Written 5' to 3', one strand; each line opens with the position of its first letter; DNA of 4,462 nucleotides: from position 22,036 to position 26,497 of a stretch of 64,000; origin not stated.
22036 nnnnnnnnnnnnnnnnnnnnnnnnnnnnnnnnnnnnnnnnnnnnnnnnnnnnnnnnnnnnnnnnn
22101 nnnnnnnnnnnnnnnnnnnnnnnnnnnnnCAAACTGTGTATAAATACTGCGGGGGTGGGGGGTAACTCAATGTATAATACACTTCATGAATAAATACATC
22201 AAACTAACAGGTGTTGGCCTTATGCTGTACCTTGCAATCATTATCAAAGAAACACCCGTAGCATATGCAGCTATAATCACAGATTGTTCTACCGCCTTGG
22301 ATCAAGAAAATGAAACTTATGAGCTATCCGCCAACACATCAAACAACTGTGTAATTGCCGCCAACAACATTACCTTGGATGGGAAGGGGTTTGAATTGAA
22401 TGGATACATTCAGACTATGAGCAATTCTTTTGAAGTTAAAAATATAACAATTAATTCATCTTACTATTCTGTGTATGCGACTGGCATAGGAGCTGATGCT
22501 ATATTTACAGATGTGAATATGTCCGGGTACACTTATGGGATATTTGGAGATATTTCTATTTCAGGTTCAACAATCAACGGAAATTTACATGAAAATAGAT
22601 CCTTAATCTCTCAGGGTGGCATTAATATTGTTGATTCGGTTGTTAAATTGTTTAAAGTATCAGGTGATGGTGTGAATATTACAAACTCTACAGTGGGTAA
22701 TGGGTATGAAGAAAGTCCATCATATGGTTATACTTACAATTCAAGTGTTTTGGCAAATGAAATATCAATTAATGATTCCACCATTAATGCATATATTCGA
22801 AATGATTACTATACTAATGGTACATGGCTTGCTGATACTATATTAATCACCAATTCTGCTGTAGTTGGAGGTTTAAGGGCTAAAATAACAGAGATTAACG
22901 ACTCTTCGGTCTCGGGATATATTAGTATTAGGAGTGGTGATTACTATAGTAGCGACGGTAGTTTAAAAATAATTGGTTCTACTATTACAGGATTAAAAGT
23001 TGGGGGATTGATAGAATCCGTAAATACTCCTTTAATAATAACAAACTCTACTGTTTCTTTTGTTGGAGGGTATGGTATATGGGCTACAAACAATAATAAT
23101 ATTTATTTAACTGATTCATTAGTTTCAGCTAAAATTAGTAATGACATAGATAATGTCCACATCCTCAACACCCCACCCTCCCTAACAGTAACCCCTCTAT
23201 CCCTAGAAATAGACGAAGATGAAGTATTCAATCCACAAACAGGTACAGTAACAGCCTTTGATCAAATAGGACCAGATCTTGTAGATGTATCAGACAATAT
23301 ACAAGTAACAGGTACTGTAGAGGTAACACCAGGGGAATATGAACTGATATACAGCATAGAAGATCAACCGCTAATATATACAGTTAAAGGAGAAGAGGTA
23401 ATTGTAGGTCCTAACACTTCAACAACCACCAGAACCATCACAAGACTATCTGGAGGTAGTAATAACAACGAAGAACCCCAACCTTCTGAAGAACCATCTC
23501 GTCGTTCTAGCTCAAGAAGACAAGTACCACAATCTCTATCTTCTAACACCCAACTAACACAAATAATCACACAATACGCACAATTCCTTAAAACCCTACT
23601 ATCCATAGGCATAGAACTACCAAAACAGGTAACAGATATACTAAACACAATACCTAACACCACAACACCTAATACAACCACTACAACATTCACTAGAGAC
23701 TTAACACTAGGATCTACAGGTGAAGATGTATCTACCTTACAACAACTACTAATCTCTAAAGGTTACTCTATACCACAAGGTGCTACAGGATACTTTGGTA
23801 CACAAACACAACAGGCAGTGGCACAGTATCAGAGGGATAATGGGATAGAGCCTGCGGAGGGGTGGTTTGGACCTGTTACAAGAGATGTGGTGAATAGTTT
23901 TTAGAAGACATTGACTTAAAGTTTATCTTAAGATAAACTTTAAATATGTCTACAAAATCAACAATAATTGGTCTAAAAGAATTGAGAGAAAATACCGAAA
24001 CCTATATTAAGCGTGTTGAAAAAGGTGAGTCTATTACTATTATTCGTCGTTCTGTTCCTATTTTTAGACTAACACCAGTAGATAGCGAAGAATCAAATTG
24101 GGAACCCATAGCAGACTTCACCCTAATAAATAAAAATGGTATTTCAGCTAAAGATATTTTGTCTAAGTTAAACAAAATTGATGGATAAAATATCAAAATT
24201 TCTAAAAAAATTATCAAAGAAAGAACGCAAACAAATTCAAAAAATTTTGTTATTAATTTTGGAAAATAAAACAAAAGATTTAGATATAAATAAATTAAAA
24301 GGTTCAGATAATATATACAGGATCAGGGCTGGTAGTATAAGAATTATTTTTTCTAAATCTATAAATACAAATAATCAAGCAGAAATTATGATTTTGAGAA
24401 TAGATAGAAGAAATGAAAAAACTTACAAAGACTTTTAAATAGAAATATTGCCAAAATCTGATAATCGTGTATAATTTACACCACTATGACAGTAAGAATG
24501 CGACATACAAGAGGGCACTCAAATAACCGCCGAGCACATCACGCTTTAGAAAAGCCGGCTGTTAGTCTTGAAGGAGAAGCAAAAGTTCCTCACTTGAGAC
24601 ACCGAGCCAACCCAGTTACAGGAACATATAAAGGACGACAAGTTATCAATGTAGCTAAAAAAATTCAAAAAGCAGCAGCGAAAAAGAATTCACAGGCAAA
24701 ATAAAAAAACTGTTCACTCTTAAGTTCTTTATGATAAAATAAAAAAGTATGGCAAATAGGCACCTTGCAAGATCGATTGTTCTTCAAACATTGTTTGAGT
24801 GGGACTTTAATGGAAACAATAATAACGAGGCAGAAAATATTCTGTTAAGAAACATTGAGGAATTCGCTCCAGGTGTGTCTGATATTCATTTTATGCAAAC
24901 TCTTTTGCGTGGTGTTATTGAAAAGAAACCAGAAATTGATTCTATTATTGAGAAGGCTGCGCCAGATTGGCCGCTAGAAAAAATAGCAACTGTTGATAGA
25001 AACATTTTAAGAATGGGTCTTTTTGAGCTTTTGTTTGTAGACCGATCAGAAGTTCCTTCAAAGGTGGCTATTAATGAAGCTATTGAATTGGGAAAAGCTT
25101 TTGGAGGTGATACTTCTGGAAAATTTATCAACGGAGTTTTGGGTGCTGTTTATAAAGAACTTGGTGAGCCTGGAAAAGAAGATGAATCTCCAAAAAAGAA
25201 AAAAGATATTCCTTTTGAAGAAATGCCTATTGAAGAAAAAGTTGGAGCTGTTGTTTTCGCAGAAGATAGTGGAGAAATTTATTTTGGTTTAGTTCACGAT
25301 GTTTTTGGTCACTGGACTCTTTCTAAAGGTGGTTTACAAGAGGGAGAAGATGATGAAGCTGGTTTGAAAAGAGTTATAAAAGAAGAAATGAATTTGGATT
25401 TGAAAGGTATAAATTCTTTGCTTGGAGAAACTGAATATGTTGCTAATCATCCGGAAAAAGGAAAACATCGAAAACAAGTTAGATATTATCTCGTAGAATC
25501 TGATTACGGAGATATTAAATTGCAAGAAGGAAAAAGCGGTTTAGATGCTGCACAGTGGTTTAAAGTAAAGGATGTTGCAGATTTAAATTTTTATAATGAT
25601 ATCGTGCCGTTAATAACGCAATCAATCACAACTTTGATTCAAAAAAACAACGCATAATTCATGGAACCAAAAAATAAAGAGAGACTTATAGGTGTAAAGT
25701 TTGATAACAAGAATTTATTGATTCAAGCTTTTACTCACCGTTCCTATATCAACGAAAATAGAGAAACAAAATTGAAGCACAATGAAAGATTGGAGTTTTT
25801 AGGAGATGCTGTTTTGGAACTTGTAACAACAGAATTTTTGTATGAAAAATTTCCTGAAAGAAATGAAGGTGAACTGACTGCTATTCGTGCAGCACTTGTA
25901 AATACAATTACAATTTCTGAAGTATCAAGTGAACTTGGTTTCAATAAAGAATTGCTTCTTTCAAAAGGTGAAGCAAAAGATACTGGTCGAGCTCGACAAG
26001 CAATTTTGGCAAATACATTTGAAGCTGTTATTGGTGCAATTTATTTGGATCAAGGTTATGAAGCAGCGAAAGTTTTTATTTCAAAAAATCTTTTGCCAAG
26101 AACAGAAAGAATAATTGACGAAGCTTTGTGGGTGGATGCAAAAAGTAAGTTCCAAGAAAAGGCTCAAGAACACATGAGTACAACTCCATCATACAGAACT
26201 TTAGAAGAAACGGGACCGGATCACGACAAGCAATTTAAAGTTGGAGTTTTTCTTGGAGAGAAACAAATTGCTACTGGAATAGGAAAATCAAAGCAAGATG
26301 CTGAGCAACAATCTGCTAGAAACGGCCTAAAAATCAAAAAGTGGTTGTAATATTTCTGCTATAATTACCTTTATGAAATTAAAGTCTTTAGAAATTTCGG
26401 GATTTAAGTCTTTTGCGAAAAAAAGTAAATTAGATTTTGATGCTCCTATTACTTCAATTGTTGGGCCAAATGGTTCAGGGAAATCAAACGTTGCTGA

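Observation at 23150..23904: Two unrelated secreted proteins share a ~150-aa C-terminal module (Ser/Arg linker + peptidoglycan-binding domain) carried on DNA of distinct A+C-rich composition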

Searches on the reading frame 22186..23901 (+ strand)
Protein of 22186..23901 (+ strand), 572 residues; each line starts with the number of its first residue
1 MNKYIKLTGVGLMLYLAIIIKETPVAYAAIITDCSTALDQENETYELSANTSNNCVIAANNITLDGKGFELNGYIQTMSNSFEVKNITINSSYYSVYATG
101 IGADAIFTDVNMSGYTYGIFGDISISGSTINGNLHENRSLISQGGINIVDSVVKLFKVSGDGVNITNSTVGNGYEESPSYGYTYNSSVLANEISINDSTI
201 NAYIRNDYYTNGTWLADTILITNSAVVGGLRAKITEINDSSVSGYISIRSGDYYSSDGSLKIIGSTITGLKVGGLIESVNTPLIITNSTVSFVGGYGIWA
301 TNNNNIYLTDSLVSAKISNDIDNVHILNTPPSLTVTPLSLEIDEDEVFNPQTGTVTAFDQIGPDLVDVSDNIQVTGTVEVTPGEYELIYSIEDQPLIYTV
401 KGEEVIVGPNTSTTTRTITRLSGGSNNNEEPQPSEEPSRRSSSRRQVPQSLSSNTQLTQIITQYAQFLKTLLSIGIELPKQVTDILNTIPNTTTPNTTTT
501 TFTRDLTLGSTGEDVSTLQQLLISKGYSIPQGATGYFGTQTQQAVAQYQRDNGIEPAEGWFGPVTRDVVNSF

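Call 4: search_protein_families(library=pfam, proteins=[window:22186-23901:+], max_evalue=0.1)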
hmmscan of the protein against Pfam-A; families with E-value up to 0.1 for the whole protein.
window:22186-23901:+ (572 aa): 2 families
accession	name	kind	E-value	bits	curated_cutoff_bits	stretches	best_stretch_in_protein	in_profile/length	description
PF01471.23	PG_binding_1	-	2.7e-14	53.5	23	1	511-567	1-55/57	Putative peptidoglycan binding domain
PF16403.11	Bact_surface_Ig-like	-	0.0055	17.2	27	1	366-394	29-58/71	Bacterial surface protein, Ig-like domain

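Call 15: find_encoding_contigs(protein=window:22186-23901:+, flank=3000, max_places=4)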
Protein window:22186-23901:+ (572 aa): no gene with exactly this product is on record in the collection.

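Call 33: find_homologous_proteins(query=window:22186-23901:+, max_evalue=0.001)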
Query window:22186-23901:+ (572 aa): 9 proteins with E <= 0.001 among 8000 candidates.
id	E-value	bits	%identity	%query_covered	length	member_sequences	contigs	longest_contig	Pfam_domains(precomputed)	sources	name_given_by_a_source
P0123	0.0e+0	1229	100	100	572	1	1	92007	PF01471.24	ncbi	-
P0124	1.2e-27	115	32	81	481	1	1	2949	-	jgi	jgi:hypothetical protein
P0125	4.8e-27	113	63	11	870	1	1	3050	PF13229.13,PF01471.24,PF05048.20,PF16656.12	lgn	-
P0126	7.0e-19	86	67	12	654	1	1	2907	PF01471.24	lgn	-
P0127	1.4e-18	85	67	12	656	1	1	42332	PF01471.24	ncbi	-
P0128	1.1e-15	76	61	12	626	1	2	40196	PF01471.24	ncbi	ncbi:MAG: peptidoglycan-binding domain-containing protein [bacterium]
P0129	6.4e-15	73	27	83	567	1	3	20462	-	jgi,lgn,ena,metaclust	metaclust:\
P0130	1.5e-5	42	39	14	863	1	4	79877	PF13229.13,PF01471.24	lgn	-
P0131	2.6e-4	38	36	16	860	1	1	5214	PF01471.24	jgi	jgi:hypothetical protein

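Call 43: find_encoding_contigs(protein=P0124, flank=3000, max_places=2)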
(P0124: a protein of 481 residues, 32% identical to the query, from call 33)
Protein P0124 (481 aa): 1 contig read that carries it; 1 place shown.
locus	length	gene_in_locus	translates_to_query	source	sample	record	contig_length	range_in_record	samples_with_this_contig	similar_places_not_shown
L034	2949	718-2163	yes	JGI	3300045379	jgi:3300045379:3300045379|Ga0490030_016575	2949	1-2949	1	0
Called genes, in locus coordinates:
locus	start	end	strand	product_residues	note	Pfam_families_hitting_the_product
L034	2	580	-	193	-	?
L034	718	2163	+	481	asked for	-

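Call 94: predict_structure(alignment_id=A3)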
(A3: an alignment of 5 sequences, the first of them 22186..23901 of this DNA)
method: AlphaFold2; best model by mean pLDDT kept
length: 572 residues; sequences in the alignment: 5
mean_pLDDT: 62.2   pTM: 0.57
mean pLDDT of the five models: 62.2, 60.2, 56.5, 54.0, 52.0
residues with pLDDT >= 90: 25; 70-90: 191; 50-70: 205; < 50: 151
segments of 3 or more residues with pLDDT < 50: 1-36, 134-136, 174-184, 209-213, 252-256, 422-463, 480-486, 488-504, 558-572
pLDDT, mean of each block of 10 residues (from residue 1): 37 40 40 47 60 59 60 60 68 52 66 59 76 57 80 76 88 49 59 88 67 61 85 81 73 55 84 62 86 70 78 78 80 64 55 65 76 61 66 79 77 70 39 35 28 39 52 51 47 35 50 71 76 63 71 55 43 40
secondary structure, 60 per line:
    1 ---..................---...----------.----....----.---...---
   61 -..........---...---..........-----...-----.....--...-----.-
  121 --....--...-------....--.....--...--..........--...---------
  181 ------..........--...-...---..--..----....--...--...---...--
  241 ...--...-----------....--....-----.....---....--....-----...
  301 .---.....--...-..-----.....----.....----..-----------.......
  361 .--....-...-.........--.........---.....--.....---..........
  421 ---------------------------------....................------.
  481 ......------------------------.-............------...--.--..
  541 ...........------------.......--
elements in order: H4-21 E25-27 E43-46 E55-57 E62-71 E75-77 E81-90 E96-98 E104-108 E111-113 E123-126 E129-131 E139-142 E145-149 E152-154 E157-166 E169-171 E187-196 E199-201 E203-205 E219-222 E225-227 E230-232 E236-238 E241-243 E246-248 E260-263 E266-269 E275-279 E283-286 E289-292 E298-301 E305-309 E312-314 E323-327 E332-336 E354-361 E364-367 E373-381 E384-392 E396-400 E403-407 E411-420 H454-473 H480-486 H513-524 H539-551 H564-570

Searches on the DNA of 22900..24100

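Call 84: search_rna_families(source=window, start=22900, end=24100, threshold=evalue, max_evalue=1)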
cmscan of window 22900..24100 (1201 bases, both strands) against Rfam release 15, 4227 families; matches with E-value up to 1: 0.
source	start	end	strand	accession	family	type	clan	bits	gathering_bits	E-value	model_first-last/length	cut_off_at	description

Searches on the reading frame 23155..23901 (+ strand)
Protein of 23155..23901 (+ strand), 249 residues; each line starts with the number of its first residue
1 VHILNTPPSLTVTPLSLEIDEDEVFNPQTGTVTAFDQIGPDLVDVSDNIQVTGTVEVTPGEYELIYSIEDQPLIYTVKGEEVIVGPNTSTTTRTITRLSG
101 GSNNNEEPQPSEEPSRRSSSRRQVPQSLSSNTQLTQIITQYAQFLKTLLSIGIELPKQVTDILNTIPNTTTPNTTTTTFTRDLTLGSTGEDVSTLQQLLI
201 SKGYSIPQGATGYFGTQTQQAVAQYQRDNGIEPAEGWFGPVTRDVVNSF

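Call 54: find_related_loci(query=window:23155-23901:+, collection=viral_contigs, flank=5000)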
Query window:23155-23901:+ (249 aa) in viral_contigs; peptide patterns used: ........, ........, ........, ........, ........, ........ (x = any residue, [..] = any of these).
2 stretches matched a pattern, but none encodes a relative of the query by tblastn (E <= 1e-3).

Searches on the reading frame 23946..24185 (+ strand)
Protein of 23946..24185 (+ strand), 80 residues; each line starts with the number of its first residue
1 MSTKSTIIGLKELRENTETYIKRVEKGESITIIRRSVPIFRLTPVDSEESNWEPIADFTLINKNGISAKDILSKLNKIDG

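Call 22: search_protein_families(library=pfam, proteins=[window:23946-24185:+], max_evalue=0.001)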
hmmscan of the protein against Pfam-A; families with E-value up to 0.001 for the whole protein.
window:23946-24185:+ (80 aa): 1 family
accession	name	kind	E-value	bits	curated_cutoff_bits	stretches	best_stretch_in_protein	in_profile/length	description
PF02604.26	PhdYeFM_antitox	-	7.1e-06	26.1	29.8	1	6-47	2-44/74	Antitoxin Phd_YefM, type II toxin-antitoxin system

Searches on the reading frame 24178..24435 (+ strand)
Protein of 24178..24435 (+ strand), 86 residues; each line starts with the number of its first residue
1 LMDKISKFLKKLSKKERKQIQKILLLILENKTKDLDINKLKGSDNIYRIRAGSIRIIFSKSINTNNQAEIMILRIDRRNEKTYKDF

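Call 22: search_protein_families(library=pfam, proteins=[window:24178-24435:+], max_evalue=0.001)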
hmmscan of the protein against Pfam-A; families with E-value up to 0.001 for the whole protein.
window:24178-24435:+ (86 aa): 1 family
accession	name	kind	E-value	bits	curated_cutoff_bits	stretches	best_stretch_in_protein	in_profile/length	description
PF05016.21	ParE_toxin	-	0.0002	22.3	23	1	14-80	12-87/89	ParE toxin of type II toxin-antitoxin system, parDE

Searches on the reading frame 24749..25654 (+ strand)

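Call 103: search_protein_families(library=pfam, proteins=[window:24749-25654:+], max_evalue=0.0001)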
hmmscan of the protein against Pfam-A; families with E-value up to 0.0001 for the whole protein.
window:24749-25654:+ (302 aa): 2 families
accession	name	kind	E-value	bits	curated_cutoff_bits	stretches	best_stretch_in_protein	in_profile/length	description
PF01029.23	NusB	-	8.4e-36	123.7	23.1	1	7-136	3-133/133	NusB family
PF00293.34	NUDIX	-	2.6e-10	40.8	21.1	1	165-282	6-124/134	NUDIX domain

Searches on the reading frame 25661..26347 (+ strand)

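Call 51: search_protein_families(library=pfam, proteins=[window:25661-26347:+], max_evalue=0.00001)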
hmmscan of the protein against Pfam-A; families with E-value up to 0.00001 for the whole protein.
window:25661-26347:+ (229 aa): 4 families
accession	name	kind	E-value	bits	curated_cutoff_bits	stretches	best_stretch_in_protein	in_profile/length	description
PF14622.11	Ribonucleas_3_3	-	7.6e-40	136.5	35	1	16-147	1-127/128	Ribonuclease-III-like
PF00636.31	Ribonuclease_3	-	1.6e-25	90.3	27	1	42-132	1-102/102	Ribonuclease III domain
PF00035.32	dsrm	-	1e-15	58.4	23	1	160-224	1-64/66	Double-stranded RNA binding motif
PF22935.1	RM44_endonuclase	-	6.8e-13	49.3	27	1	11-127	14-139/139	Large ribosomal subunit protein mL44, endonuclease domain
